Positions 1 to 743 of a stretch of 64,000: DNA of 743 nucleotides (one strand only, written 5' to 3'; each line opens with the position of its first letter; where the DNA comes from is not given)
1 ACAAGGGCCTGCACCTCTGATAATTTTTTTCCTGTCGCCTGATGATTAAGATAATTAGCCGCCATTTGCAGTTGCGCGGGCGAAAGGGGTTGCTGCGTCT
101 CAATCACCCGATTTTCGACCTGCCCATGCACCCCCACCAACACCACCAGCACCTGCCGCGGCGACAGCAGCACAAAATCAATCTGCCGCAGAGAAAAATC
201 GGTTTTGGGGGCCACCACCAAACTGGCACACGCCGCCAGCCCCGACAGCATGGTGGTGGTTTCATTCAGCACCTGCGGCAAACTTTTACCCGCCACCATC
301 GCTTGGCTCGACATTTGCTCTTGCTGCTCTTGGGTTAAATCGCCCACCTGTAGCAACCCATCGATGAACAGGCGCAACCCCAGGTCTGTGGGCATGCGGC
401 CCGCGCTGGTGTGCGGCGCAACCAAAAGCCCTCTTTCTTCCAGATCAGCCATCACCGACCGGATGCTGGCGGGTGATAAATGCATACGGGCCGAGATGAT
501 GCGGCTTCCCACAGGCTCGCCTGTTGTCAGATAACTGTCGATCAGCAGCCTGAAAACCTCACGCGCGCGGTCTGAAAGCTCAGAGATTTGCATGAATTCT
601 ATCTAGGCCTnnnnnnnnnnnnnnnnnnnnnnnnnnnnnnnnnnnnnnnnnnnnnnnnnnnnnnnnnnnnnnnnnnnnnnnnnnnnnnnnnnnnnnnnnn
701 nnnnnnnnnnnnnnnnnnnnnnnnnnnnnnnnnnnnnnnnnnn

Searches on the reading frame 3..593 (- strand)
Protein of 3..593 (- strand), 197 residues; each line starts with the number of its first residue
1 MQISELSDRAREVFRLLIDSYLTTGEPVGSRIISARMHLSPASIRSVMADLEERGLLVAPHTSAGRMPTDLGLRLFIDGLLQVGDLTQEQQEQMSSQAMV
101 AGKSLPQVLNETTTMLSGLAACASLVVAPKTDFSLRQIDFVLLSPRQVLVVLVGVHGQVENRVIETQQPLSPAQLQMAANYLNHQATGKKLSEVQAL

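Call 5: search_protein_families(library=pfam, proteins=[window:3-593:-], max_evalue=10)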
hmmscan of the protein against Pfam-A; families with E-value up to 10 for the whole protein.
window:3-593:- (197 aa): 7 families
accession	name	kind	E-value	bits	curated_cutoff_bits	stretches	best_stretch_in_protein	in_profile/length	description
PF01628.27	HrcA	-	4.8e-22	79.4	22.2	1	107-195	2-91/215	HrcA protein C terminal domain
PF01726.22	LexA_DNA_bind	-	0.00062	19.9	23.7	1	4-57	2-56/65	LexA DNA binding domain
PF03444.21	HrcA_DNA-bdg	-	0.0014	18.7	21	1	5-69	1-66/79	Winged helix-turn-helix transcription repressor, HrcA DNA-binding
PF02082.26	Rrf2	-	0.0033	18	30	1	7-58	2-54/132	Iron-dependent Transcriptional regulator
PF00392.27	GntR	-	0.023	14.8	27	1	15-59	11-56/64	Bacterial regulatory proteins, gntR family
PF21715.3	CggR_N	-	0.035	14.2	30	1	20-72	10-60/71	CggR N-terminal DNA binding domain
PF09339.16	HTH_IclR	-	0.062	13.5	22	1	24-58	15-49/52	IclR helix-turn-helix domain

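Call 6: search_protein_families(library=ncbifam, proteins=[window:3-593:-], max_evalue=10)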
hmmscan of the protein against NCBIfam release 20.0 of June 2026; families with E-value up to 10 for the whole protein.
window:3-593:- (197 aa): 3 families
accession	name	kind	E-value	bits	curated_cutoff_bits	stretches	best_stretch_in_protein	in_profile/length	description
TIGR00331.1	hrcA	equivalog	2.1e-55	188.7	197.2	1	8-195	2-193/338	heat-inducible transcriptional repressor HrcA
NF003033.0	PRK03911.1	equivalog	9.7e-10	38.5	248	1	16-92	13-92/264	HrcA family transcriptional regulator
TIGR00498.1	lexA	equivalog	0.0032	17.1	110.95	1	4-58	2-57/203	transcriptional repressor LexA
